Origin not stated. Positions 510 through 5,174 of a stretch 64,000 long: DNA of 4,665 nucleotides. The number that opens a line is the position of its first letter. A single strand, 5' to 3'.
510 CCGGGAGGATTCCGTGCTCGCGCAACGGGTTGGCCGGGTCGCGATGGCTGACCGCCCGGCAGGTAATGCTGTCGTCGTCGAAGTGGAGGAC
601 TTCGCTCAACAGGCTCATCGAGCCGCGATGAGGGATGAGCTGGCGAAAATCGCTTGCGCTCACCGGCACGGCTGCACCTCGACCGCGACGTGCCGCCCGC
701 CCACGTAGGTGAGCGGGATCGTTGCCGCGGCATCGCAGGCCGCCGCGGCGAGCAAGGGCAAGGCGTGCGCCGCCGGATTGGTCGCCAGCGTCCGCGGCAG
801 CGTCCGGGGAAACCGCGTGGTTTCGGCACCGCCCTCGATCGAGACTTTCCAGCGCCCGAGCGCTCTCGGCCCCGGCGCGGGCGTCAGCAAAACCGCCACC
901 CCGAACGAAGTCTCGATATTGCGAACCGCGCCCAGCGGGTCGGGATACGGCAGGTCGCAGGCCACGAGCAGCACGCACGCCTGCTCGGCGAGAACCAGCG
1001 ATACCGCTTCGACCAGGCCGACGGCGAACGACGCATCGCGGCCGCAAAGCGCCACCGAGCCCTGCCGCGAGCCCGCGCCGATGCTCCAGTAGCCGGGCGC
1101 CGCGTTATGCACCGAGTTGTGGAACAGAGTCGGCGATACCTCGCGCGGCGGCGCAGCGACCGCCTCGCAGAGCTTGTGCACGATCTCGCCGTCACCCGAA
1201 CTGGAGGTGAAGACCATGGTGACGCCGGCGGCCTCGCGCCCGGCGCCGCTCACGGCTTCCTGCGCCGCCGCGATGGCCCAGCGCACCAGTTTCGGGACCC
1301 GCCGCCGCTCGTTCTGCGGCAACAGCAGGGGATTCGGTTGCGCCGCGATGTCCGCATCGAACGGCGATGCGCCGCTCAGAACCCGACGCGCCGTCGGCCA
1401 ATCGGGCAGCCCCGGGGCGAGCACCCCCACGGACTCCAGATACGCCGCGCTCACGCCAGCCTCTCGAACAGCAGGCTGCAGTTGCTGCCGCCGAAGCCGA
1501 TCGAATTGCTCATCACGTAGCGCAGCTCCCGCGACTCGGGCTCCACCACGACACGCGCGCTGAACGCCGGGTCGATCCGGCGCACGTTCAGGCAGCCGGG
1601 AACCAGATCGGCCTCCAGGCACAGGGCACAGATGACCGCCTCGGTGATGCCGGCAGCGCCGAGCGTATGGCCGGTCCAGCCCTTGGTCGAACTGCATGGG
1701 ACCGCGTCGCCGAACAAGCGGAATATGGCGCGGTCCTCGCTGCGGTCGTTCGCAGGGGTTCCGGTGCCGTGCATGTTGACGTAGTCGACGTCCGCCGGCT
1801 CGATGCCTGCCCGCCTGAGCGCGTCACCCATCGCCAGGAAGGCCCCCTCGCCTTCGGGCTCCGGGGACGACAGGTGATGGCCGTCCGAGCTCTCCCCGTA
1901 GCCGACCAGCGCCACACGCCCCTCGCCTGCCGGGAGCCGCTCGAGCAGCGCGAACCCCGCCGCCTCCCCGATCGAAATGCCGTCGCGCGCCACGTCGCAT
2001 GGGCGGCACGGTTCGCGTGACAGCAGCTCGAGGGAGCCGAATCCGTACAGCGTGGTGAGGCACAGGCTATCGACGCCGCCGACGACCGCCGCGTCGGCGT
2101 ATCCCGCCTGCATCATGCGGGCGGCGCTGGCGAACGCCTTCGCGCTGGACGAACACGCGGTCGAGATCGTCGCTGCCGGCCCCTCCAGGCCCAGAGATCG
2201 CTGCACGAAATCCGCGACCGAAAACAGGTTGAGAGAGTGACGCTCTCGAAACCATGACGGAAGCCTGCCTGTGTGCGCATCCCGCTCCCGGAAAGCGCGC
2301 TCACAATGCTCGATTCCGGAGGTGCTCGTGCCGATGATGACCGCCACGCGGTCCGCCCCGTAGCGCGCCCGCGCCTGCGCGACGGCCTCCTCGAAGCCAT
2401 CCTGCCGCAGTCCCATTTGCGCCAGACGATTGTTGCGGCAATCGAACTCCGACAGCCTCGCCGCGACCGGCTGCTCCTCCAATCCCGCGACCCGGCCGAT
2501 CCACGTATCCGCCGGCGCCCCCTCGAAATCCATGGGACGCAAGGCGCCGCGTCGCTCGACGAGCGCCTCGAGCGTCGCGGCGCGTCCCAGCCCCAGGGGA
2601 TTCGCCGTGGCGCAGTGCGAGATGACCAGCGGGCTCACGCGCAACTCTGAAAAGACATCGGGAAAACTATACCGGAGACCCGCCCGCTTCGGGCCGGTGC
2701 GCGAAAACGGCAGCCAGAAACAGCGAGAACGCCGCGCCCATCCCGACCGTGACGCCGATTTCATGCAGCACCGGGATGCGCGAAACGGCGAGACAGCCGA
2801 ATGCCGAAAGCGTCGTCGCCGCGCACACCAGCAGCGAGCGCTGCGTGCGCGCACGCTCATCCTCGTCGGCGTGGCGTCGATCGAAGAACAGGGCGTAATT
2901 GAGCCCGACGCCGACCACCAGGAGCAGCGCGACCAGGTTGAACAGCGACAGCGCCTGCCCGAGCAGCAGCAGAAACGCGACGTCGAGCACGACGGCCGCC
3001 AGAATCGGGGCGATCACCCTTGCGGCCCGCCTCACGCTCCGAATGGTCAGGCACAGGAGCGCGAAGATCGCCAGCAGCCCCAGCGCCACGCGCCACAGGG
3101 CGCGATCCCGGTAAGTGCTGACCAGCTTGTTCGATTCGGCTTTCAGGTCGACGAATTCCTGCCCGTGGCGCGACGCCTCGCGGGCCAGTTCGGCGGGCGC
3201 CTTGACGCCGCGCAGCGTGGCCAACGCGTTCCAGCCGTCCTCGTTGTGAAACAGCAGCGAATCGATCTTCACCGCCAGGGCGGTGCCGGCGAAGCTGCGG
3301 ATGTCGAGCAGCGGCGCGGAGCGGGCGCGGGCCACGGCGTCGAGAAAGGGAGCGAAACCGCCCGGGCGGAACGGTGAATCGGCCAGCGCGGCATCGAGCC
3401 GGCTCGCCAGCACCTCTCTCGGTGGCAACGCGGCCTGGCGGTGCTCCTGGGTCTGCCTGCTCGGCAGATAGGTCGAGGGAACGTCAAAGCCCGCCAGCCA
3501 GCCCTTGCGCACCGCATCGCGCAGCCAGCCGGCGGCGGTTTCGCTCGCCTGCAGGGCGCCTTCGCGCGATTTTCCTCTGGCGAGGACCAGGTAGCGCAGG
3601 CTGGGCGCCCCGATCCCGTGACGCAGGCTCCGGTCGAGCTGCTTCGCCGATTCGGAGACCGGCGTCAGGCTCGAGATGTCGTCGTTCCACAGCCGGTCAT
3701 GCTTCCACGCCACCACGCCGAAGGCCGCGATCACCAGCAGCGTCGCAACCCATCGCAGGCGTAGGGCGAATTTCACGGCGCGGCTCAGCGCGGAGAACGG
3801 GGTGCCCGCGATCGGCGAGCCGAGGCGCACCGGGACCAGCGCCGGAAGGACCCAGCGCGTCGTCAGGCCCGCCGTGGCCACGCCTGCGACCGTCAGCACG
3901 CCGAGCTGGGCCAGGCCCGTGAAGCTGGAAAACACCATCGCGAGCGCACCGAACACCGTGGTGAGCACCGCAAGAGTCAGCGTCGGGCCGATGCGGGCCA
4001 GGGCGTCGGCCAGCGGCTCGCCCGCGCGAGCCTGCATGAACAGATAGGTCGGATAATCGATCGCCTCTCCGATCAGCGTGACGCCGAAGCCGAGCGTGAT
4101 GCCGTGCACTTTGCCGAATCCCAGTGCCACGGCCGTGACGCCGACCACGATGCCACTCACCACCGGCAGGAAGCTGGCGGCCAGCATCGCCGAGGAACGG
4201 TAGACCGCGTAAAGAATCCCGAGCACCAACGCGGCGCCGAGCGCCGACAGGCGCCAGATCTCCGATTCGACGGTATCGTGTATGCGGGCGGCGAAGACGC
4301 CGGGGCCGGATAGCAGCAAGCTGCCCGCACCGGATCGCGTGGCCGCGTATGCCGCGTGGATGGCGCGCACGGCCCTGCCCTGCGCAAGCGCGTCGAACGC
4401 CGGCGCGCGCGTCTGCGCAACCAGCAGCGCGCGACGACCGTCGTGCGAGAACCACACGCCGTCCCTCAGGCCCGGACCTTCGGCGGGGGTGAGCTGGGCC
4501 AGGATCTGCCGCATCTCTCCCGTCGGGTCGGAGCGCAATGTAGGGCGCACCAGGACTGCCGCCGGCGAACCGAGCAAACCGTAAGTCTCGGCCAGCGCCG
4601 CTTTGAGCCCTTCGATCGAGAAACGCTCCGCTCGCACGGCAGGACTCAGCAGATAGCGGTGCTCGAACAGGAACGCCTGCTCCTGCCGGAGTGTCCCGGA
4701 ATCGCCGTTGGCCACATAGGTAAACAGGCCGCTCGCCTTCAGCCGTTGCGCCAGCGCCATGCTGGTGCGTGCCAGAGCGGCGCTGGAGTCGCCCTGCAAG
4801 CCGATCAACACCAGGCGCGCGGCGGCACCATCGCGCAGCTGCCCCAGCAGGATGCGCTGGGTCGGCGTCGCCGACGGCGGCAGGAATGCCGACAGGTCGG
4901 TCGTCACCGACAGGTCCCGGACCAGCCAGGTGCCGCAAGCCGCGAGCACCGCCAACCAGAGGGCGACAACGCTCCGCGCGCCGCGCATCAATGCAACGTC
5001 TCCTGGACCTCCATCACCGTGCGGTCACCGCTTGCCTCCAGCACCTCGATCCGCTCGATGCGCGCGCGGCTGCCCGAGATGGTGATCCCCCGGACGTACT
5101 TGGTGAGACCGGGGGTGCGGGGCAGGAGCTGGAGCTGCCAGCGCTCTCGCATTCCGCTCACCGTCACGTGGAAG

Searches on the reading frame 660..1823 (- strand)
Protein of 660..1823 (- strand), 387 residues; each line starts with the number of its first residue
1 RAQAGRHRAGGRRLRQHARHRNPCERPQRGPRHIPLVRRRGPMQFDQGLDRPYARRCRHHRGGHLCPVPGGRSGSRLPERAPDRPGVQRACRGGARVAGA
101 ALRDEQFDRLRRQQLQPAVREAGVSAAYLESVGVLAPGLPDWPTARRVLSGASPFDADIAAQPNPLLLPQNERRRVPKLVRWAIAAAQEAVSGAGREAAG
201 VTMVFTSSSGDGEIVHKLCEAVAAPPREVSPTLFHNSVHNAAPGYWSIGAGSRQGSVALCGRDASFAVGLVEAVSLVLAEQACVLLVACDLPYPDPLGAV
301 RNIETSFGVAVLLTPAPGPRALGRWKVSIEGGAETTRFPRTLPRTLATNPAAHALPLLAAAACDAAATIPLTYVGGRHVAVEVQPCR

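Call 94: search_protein_families(library=pfam, proteins=[window:660-1823:-], max_evalue=0.00001)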
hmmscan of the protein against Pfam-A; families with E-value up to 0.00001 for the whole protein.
window:660-1823:- (387 aa): 1 family
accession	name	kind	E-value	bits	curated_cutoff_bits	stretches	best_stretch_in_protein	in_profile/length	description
PF13723.12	Ketoacyl-synt_2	-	7.2e-24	85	25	1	161-319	15-169/223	Beta-ketoacyl synthase, N-terminal domain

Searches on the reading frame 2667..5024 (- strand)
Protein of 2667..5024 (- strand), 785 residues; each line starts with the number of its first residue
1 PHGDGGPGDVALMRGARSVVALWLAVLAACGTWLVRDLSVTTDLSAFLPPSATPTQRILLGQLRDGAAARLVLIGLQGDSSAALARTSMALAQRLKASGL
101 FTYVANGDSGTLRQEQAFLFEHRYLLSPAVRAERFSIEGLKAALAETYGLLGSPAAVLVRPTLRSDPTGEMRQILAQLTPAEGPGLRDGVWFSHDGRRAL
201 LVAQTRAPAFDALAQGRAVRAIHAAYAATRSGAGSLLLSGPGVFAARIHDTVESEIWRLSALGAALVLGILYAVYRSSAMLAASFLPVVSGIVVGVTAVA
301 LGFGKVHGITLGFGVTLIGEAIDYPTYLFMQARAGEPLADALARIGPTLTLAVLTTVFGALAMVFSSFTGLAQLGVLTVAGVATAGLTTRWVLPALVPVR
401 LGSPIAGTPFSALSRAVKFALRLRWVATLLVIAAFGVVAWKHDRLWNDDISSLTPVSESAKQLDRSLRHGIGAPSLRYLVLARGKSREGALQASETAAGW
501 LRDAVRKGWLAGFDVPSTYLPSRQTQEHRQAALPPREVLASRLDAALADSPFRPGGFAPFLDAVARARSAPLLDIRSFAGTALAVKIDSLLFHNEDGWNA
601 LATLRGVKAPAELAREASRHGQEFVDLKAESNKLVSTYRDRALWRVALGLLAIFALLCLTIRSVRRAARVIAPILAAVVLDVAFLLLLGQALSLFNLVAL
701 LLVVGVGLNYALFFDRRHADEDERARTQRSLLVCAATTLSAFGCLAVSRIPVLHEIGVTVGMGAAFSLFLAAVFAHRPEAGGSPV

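Call 94: search_protein_families(library=pfam, proteins=[window:2667-5024:-], max_evalue=0.00001)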
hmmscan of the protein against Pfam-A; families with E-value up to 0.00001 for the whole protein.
window:2667-5024:- (785 aa): 1 family
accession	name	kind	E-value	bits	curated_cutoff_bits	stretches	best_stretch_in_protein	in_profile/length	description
PF03176.21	MMPL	-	2.8e-17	63.1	20.5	2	189-398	78-300/333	MMPL family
